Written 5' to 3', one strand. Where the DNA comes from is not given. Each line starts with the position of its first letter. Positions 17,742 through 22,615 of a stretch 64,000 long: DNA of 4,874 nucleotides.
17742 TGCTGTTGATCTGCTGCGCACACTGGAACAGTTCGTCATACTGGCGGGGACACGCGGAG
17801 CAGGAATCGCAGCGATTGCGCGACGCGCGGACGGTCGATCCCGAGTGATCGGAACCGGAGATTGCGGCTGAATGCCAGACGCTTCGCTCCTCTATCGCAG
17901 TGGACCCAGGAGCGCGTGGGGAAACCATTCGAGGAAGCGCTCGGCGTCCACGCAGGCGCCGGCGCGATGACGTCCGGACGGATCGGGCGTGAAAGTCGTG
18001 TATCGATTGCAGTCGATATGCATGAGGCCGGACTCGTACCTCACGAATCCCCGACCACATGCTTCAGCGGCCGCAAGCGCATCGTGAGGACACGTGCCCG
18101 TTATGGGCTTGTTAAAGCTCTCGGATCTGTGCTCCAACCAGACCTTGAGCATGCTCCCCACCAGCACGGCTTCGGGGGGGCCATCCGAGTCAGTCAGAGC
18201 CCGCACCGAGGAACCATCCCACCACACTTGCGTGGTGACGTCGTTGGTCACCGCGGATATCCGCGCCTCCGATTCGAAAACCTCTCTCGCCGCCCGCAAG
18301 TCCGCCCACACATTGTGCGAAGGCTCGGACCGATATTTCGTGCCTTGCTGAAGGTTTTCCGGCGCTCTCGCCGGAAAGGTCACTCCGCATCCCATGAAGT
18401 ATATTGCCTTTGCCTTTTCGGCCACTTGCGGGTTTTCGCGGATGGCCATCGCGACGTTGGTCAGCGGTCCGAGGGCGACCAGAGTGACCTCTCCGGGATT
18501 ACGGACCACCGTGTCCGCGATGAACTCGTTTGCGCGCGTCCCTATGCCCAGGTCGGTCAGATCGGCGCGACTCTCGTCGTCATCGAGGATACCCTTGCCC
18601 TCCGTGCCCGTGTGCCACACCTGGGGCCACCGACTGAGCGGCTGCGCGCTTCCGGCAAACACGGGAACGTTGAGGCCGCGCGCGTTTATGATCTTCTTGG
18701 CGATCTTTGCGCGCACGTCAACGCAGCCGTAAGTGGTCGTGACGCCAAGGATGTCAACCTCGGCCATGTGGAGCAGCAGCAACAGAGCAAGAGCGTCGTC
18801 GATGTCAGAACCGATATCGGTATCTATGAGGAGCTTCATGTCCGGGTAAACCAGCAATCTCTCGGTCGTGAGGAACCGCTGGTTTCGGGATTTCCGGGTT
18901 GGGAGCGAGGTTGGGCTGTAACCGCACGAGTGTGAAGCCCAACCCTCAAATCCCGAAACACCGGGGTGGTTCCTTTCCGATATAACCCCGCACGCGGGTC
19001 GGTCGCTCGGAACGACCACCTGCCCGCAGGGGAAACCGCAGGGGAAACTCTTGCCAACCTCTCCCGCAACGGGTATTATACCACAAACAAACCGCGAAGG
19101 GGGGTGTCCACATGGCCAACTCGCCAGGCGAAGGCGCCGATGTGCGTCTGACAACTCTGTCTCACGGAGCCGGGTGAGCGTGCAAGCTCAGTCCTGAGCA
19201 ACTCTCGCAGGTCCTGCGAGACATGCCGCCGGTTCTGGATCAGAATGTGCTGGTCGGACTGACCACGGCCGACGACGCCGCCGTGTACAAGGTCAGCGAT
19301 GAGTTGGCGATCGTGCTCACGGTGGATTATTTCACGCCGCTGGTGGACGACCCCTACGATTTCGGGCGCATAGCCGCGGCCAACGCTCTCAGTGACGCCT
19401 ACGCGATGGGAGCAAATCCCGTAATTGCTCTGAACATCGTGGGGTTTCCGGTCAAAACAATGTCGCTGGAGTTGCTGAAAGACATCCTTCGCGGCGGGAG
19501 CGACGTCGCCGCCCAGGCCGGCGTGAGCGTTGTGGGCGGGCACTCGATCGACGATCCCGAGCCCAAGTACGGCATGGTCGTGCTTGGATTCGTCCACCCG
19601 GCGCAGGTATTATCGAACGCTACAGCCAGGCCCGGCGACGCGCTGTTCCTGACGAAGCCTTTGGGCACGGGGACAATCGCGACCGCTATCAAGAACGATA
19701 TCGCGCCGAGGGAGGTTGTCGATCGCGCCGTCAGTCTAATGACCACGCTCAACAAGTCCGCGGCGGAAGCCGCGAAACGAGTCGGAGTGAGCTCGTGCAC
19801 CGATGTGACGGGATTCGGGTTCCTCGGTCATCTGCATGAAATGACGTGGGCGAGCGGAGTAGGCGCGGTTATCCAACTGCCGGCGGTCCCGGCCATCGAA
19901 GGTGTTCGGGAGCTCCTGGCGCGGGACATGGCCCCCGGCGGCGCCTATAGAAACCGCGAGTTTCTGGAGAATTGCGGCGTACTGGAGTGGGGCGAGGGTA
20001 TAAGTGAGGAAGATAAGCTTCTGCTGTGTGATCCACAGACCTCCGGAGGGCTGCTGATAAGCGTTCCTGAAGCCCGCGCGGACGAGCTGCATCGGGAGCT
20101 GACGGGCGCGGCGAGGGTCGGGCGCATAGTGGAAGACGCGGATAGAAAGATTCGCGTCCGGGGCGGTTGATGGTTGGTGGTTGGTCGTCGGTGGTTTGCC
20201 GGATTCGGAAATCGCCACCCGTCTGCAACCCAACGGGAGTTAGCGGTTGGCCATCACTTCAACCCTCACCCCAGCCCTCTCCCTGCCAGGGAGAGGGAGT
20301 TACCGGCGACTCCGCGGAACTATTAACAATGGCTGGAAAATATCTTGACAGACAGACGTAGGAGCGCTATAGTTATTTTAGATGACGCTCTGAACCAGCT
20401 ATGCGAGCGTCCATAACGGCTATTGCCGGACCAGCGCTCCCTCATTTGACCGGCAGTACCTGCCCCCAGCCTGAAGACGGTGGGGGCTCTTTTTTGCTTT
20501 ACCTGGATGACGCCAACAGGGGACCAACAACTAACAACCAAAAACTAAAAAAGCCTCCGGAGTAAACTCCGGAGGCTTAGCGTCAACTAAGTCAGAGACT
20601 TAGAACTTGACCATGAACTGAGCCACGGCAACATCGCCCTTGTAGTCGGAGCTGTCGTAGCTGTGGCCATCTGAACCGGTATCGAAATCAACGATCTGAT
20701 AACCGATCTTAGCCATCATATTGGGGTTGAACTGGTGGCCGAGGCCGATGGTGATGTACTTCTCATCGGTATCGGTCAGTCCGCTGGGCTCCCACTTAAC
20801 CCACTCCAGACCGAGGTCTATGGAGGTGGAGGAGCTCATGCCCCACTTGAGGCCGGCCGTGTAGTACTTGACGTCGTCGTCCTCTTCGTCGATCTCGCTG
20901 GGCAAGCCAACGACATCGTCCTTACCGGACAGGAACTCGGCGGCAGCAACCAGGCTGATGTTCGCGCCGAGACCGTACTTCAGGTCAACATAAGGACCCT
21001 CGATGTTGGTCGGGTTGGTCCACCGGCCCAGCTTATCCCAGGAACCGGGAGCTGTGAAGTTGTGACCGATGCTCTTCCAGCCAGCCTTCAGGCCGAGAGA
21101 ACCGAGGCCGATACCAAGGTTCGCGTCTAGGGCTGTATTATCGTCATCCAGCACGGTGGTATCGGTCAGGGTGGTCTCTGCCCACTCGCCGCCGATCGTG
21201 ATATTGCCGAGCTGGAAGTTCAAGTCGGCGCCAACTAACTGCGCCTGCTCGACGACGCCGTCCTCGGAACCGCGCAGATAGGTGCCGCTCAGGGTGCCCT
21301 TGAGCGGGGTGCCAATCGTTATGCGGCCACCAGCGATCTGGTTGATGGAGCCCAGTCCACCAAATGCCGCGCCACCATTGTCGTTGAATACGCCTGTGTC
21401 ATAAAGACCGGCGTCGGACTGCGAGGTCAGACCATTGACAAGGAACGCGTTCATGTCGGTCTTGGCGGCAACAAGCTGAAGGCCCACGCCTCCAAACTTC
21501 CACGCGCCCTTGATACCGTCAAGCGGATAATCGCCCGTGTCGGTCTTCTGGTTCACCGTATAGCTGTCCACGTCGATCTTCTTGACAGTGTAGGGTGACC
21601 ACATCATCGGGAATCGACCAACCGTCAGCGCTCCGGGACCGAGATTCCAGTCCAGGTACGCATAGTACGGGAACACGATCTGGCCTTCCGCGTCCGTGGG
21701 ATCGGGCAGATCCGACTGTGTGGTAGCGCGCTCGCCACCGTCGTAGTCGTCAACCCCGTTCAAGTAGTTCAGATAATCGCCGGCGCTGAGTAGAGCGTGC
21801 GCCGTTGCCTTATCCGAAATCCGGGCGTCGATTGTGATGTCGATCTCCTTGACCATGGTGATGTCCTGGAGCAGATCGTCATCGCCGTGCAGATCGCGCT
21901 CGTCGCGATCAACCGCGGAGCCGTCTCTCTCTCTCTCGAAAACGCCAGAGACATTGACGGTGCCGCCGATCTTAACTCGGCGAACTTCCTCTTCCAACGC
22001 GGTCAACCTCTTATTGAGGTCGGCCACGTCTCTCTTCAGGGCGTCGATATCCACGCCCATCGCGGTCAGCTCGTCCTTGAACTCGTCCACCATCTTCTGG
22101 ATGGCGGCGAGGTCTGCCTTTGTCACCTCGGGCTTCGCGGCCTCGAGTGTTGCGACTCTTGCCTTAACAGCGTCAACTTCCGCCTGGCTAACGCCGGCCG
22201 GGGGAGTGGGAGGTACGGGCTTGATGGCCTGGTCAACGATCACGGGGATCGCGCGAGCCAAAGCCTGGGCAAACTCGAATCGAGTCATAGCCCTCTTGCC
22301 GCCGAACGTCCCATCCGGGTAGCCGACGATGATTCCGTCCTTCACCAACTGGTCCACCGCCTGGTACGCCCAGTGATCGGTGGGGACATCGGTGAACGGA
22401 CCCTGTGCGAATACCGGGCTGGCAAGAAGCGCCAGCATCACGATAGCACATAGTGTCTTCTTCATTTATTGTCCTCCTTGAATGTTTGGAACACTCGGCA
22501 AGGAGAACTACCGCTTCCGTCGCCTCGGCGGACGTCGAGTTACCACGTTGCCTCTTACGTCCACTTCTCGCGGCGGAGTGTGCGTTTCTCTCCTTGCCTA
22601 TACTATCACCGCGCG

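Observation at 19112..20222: selD is a selenoprotein: in-frame UGA at the catalytic position plus SECIS-like hairpin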

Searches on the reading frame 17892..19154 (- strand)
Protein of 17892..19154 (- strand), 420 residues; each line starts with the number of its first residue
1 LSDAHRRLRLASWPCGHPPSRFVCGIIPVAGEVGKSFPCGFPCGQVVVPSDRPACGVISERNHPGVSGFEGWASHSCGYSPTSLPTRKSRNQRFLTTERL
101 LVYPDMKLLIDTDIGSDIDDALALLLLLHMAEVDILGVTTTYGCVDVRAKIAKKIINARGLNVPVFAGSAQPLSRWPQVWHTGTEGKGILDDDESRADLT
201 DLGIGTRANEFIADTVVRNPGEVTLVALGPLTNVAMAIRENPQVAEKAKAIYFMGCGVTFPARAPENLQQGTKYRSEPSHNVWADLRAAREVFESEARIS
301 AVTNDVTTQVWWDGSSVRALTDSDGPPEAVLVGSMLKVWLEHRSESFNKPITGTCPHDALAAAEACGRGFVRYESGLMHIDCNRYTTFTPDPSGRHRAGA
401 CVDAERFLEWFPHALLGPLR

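Call 18: search_protein_families(library=pfam, proteins=[window:17892-19154:-], max_evalue=0.0001)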
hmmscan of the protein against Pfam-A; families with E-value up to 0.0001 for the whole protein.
window:17892-19154:- (420 aa): 1 family
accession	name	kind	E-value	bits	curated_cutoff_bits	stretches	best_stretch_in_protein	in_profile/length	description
PF01156.24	IU_nuc_hydro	-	2.1e-47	162.7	34.2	1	108-384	1-263/297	Inosine-uridine preferring nucleoside hydrolase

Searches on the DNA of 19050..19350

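Call 10: search_rna_families(source=window, start=19050, end=19350, threshold=evalue, max_evalue=10, show_alignments=3)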
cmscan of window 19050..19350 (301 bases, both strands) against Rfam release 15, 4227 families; matches with E-value up to 10: 0.
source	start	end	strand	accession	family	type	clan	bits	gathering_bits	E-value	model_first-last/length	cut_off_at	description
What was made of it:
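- No Rfam family matches the hairpin, even at E up to 10 (call 10).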

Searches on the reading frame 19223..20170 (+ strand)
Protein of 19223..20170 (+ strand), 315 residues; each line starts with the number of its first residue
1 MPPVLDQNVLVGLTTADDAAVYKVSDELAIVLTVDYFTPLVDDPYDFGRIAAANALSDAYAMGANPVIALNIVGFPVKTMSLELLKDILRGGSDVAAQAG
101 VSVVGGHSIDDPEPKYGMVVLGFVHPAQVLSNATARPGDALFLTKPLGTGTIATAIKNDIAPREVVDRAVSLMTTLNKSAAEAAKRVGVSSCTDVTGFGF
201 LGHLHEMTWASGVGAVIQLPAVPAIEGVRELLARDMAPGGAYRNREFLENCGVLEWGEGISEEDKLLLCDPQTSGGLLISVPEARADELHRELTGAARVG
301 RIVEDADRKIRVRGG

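Call 16: find_encoding_contigs(protein=window:19223-20170:+, flank=10000, max_places=6)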
Protein window:19223-20170:+ (315 aa): no gene with exactly this product is on record in the collection.

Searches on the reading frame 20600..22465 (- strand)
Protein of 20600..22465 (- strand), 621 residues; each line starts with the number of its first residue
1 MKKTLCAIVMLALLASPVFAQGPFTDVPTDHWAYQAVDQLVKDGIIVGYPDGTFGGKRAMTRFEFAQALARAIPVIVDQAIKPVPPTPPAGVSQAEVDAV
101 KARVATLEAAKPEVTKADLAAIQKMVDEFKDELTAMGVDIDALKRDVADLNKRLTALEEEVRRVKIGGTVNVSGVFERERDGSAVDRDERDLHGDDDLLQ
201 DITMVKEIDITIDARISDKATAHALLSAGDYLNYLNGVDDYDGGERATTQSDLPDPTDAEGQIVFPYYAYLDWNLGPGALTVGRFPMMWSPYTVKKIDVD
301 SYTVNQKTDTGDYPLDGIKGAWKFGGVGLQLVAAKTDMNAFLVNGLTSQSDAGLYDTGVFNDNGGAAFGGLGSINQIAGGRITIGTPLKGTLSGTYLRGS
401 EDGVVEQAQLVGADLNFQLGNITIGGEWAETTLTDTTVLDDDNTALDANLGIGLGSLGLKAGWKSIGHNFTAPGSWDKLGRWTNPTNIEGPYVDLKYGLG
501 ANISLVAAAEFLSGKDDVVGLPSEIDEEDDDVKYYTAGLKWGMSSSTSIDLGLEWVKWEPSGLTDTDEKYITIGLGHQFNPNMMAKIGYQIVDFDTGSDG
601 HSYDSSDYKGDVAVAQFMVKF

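Call 15: search_protein_families(library=ncbifam, proteins=[window:20600-22465:-], max_evalue=0.00001)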
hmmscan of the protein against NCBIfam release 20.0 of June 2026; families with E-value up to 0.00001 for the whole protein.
window:20600-22465:- (621 aa): 1 family
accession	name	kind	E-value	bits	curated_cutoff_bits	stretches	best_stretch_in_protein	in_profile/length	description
NF033921.0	por_somb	subfamily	1e-18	67.3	100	1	24-72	7-56/485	iron uptake porin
